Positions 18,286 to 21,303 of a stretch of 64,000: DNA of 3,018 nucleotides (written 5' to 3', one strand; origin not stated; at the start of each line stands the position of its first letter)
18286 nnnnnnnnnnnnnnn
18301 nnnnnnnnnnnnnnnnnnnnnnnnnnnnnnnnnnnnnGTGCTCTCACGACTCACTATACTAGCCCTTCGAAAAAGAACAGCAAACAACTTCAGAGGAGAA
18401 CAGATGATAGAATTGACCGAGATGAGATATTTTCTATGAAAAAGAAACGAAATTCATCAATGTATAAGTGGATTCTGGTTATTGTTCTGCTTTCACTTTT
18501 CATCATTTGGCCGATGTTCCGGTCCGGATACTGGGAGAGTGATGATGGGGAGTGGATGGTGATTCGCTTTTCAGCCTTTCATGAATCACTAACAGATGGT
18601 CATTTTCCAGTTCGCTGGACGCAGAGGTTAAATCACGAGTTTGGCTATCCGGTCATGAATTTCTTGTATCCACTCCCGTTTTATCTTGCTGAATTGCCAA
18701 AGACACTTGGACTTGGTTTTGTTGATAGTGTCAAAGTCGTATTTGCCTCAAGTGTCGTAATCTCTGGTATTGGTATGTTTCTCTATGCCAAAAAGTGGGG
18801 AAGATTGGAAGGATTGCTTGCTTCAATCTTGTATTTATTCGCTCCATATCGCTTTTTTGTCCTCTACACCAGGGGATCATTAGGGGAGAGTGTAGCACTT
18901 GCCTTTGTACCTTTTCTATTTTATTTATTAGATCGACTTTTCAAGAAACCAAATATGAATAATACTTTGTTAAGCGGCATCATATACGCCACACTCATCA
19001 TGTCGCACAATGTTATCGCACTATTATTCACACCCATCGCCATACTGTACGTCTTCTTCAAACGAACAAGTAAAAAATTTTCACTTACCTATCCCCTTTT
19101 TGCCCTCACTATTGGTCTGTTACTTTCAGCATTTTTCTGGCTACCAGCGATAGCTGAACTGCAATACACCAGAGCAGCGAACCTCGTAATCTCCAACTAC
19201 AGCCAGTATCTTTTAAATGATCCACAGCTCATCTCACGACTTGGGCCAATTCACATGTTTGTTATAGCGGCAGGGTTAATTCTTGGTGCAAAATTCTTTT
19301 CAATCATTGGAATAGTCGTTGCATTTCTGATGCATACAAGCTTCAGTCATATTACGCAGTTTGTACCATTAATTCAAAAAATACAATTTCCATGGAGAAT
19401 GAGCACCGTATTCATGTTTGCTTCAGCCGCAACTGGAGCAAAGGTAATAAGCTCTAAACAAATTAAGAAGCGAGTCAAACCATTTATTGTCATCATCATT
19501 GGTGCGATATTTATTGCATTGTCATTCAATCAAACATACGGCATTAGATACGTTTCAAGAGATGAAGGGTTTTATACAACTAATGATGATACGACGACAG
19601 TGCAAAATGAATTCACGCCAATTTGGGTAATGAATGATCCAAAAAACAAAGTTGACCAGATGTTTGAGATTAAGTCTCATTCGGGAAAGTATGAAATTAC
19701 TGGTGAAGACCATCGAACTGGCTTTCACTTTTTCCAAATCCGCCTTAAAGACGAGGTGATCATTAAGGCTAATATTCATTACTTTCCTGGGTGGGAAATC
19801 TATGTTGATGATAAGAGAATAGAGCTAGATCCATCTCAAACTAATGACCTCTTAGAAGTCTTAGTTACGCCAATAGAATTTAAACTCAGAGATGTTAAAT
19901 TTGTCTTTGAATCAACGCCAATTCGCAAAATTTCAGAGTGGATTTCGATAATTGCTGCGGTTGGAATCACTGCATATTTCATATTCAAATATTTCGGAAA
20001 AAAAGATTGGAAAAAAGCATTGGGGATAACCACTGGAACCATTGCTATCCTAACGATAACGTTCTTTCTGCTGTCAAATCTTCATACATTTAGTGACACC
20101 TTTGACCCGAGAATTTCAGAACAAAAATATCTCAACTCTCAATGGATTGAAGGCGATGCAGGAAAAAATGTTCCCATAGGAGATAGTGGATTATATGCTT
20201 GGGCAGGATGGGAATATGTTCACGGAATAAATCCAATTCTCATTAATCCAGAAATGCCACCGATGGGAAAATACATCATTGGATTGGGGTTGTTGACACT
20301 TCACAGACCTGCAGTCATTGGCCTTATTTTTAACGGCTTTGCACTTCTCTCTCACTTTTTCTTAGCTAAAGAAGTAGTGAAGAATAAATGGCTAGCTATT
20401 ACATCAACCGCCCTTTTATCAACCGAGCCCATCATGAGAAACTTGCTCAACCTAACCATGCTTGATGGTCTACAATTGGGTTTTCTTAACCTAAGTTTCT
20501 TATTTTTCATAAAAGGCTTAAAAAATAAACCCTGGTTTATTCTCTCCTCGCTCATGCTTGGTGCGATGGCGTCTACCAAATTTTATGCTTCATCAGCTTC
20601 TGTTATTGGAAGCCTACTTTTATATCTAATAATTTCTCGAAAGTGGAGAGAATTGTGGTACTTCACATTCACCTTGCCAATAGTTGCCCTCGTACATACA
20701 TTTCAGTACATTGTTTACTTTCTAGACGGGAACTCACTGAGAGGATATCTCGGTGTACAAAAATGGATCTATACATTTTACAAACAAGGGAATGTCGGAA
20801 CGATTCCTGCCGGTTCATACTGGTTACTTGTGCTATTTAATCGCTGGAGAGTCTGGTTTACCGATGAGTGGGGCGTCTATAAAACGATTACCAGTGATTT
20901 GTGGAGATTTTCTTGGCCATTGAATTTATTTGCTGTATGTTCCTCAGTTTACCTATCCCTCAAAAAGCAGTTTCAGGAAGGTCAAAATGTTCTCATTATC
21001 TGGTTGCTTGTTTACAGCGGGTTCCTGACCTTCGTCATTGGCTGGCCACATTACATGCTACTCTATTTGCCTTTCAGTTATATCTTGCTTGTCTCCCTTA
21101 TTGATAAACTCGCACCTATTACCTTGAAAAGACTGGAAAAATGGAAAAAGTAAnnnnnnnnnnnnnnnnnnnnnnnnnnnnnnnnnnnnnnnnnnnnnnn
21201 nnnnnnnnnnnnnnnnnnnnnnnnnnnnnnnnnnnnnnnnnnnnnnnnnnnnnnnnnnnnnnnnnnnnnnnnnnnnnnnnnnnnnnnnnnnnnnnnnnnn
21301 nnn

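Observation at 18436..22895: Divergent GT-C-like family with novel N-terminal signature grafted onto a YfhO-type C-terminal 'PGW' domain (three paralogs)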

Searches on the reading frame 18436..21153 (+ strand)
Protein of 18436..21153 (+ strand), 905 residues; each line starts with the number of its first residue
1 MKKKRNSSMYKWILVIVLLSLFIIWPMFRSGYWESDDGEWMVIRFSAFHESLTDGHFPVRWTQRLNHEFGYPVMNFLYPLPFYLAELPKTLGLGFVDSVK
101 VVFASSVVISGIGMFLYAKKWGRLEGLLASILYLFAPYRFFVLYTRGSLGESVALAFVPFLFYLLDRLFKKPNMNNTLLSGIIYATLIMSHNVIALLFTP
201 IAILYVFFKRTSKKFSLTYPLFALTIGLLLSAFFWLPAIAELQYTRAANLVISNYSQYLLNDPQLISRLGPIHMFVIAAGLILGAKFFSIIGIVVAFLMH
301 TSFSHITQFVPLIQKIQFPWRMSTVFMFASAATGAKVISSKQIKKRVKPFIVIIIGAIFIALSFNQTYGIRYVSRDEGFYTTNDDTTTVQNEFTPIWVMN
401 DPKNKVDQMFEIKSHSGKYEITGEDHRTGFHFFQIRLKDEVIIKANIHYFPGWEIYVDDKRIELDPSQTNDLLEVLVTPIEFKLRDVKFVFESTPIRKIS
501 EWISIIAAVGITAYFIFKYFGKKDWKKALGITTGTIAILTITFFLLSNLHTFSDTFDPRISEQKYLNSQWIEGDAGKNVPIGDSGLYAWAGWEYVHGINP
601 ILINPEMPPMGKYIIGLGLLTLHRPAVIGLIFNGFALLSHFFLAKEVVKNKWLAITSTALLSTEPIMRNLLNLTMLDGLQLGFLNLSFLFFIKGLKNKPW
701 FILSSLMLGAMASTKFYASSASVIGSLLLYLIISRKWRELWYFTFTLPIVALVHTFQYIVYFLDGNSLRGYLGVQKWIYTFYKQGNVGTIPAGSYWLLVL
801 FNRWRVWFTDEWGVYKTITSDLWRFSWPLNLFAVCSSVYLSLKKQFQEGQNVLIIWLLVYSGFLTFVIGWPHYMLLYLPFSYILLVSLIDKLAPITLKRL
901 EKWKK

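Call 3: search_protein_families(library=pfam, proteins=[window:18436-21153:+], max_evalue=1)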
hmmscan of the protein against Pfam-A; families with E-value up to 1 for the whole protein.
window:18436-21153:+ (905 aa): 2 families
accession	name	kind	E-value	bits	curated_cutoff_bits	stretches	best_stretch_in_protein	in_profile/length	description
PF10131.15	PTPS_related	-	2.7e-11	43.1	26.4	1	78-368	5-309/621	6-pyruvoyl-tetrahydropterin synthase related domain; membrane protein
PF13231.12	PMT_2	-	6.2e-08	33.5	26.1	2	608-748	3-149/160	Dolichyl-phosphate-mannose-protein mannosyltransferase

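Call 4: search_protein_families(library=ncbifam, proteins=[window:18436-21153:+], max_evalue=1)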
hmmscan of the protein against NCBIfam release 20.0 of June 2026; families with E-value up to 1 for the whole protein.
window:18436-21153:+ (905 aa): 0 families

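Call 23: find_homologous_proteins(query=window:18436-21153:+, max_evalue=0.00001)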
Query window:18436-21153:+ (905 aa): 1008 proteins with E <= 0.00001 among 8000 candidates; the best 120 are listed.
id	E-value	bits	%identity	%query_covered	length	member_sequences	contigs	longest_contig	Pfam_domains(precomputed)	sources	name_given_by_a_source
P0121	0.0e+0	2048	100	100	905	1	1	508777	PF10131.16,PF13231.13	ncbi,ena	-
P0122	0.0e+0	1171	57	99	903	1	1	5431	PF13231.13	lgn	-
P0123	0.0e+0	1150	56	100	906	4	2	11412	PF10131.16,PF13231.13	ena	-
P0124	0.0e+0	1136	54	98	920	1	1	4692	PF10131.16,PF02366.25,PF13231.13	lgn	-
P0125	0.0e+0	1125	55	100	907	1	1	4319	PF10131.16,PF13231.13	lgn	-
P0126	0.0e+0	1115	55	97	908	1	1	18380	PF10131.16,PF13231.13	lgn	-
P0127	0.0e+0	1096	53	99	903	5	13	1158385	PF10131.16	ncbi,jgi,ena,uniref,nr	ncbi:MAG: hypothetical protein A2900_03115 [Candidatus Chisholmbacteria bacterium RIFCSPLOWO2_01_FUL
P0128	0.0e+0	1037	51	98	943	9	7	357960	PF13231.13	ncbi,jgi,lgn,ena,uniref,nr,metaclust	ncbi:MAG: hypothetical protein A3A65_04515 [Candidatus Chisholmbacteria bacterium RIFCSPLOWO2_01_FUL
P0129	6.5e-196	672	40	96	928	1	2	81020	PF10131.16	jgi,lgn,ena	-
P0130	4.6e-195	669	40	97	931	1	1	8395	PF10131.16,PF13231.13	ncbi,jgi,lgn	-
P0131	1.1e-194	667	41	98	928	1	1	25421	PF10131.16,PF13231.13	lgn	-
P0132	1.4e-190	654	39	99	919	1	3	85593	PF10131.16,PF13231.13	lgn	-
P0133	5.6e-187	642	39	97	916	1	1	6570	PF10131.16,PF02366.25,PF13231.13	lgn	-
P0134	9.3e-183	628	39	97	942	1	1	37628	PF10131.16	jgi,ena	-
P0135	6.6e-182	625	38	97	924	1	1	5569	PF10131.16,PF11992.14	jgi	jgi:hypothetical protein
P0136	3.7e-173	596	37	97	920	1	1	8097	PF10131.16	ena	-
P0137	2.3e-172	594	37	97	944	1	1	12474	PF10131.16,PF13231.13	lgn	-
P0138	3.0e-121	424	34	53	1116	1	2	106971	PF10131.16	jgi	jgi:hypothetical protein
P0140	2.1e-97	346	38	54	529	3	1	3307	PF09586.17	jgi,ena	-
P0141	2.6e-96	342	37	54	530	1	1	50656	PF10131.16,PF09586.17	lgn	-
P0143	6.5e-96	341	38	53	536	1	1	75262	PF10131.16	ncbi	-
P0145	9.4e-95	337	39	55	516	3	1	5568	PF10131.16,PF09586.17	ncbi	ncbi:MAG: hypothetical protein A3B38_00005, partial [Candidatus Levybacteria bacterium RIFCSPLOWO2_0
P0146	1.2e-94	336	37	56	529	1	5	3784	PF09586.17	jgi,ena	-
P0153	2.2e-93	332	35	54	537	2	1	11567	PF10131.16,PF13231.13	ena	-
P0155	5.0e-93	331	37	54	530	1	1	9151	PF10131.16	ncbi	-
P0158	8.2e-93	330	36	56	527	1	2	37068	PF10131.16,PF09586.17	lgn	-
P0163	8.7e-92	327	36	54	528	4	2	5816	PF09586.17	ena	-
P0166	3.0e-91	325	37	53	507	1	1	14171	PF10131.16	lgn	-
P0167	3.7e-91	325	38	55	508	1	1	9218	PF10131.16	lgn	-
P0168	6.9e-91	324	36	56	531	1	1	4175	PF10131.16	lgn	-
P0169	7.2e-91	324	36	57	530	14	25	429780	PF10131.16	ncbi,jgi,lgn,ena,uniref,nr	ncbi:hypothetical protein A2W70_05405 [Candidatus Curtissbacteria bacterium RIFCSPLOWO2_02_41_11]|un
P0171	1.8e-90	323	37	55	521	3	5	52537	PF10131.16,PF09586.17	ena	-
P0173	5.0e-90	321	36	54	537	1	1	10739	PF10131.16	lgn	-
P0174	7.7e-90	321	36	57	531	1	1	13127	PF10131.16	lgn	-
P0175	1.2e-89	320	37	57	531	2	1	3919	PF10131.16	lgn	-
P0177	1.6e-89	319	38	52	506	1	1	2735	PF10131.16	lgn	-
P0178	2.1e-89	319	37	56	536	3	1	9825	PF10131.16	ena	-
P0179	2.4e-89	319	35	54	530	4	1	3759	PF10131.16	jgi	-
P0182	5.1e-89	318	36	54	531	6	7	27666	PF10131.16,PF09586.17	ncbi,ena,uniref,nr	ncbi:hypothetical protein A3A48_04045 [Candidatus Curtissbacteria bacterium RIFCSPLOWO2_01_FULL_37_9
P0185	6.3e-89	318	36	57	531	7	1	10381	PF10131.16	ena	-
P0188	1.3e-88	317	38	54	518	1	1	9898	PF10131.16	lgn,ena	-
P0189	1.4e-88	316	35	55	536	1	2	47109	PF10131.16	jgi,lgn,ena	-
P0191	5.2e-88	314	36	56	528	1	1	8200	PF09586.17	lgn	-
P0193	6.8e-88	314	35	57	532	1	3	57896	PF10131.16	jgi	-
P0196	9.9e-88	314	37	56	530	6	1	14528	PF10131.16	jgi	-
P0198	1.2e-87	313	37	56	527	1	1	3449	PF10131.16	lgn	-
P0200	1.2e-87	313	35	55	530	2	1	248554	PF09586.17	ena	-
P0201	1.3e-87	313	36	54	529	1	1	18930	PF09586.17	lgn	-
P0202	1.3e-87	313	35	57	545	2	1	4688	PF10131.16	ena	-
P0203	1.4e-87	313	36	56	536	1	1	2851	PF10131.16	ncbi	-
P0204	1.6e-87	313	36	54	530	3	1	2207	PF10131.16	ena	-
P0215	6.9e-87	311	36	56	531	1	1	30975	PF10131.16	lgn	-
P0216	7.2e-87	311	35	57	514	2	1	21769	PF10131.16,PF09586.17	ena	-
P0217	8.5e-87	310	36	56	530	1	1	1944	PF10131.16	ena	-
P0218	8.8e-87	310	36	55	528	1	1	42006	PF09586.17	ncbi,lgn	ncbi:MAG: YfhO family protein [Candidatus Curtissbacteria bacterium]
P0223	1.9e-86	309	36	56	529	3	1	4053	PF10131.16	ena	-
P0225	2.1e-86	309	34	55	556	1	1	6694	PF09586.17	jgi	-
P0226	2.1e-86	309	36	56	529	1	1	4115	PF10131.16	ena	-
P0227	2.2e-86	309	37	56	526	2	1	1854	PF10131.16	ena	-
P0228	2.7e-86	309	35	56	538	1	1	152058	PF10131.16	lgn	-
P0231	4.0e-86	308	37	58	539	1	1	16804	PF10131.16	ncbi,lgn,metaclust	metaclust:status=active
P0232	4.5e-86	308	37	56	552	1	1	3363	PF10131.16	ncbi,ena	-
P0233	4.8e-86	308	35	55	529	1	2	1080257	PF10131.16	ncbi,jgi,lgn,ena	-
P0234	5.3e-86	308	34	57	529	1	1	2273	PF09586.17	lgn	-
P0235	5.8e-86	308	35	56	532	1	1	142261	PF10131.16,PF09586.17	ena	-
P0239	9.5e-86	307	34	56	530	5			PF10131.16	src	-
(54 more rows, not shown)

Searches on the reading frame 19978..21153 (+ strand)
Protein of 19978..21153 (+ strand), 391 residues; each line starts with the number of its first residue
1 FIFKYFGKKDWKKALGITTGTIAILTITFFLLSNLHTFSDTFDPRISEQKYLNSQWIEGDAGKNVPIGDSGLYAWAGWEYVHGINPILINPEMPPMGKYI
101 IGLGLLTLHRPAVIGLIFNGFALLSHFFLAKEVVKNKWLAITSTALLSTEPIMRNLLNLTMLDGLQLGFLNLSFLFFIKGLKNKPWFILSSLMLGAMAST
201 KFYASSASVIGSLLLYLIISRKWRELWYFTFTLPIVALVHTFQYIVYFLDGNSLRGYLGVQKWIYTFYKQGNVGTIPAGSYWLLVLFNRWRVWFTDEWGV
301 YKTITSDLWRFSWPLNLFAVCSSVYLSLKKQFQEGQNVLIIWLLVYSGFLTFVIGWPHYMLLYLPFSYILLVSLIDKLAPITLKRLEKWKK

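Call 59: predict_structure(alignment_id=A4)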
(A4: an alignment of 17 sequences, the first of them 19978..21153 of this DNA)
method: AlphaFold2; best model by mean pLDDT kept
length: 391 residues; sequences in the alignment: 17
mean_pLDDT: 88.4   pTM: 0.90
mean pLDDT of the five models: 88.4, 88.0, 86.8, 86.3, 85.3
residues with pLDDT >= 90: 232; 70-90: 123; 50-70: 35; < 50: 1
segments of 3 or more residues with pLDDT < 50: none
pLDDT, mean of each block of 10 residues (from residue 1): 60 93 96 94 91 74 68 89 75 85 94 96 98 97 96 90 94 98 98 95 89 98 98 95 83 83 77 69 91 71 85 95 96 96 94 78 96 93 81 75
secondary structure, 60 per line:
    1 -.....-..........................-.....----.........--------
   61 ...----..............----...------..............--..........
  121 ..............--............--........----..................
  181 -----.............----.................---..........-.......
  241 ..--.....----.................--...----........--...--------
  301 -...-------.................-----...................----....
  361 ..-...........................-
elements in order: H2-6 H8-33 H35-39 H44-52 H68-81 H95-108 H111-134 H137-148 H151-158 H163-180 H186-198 H203-219 H223-232 H234-242 H245-249 H254-270 H280-287 E290-292 E302-304 H312-328 H334-352 H357-362 H364-390
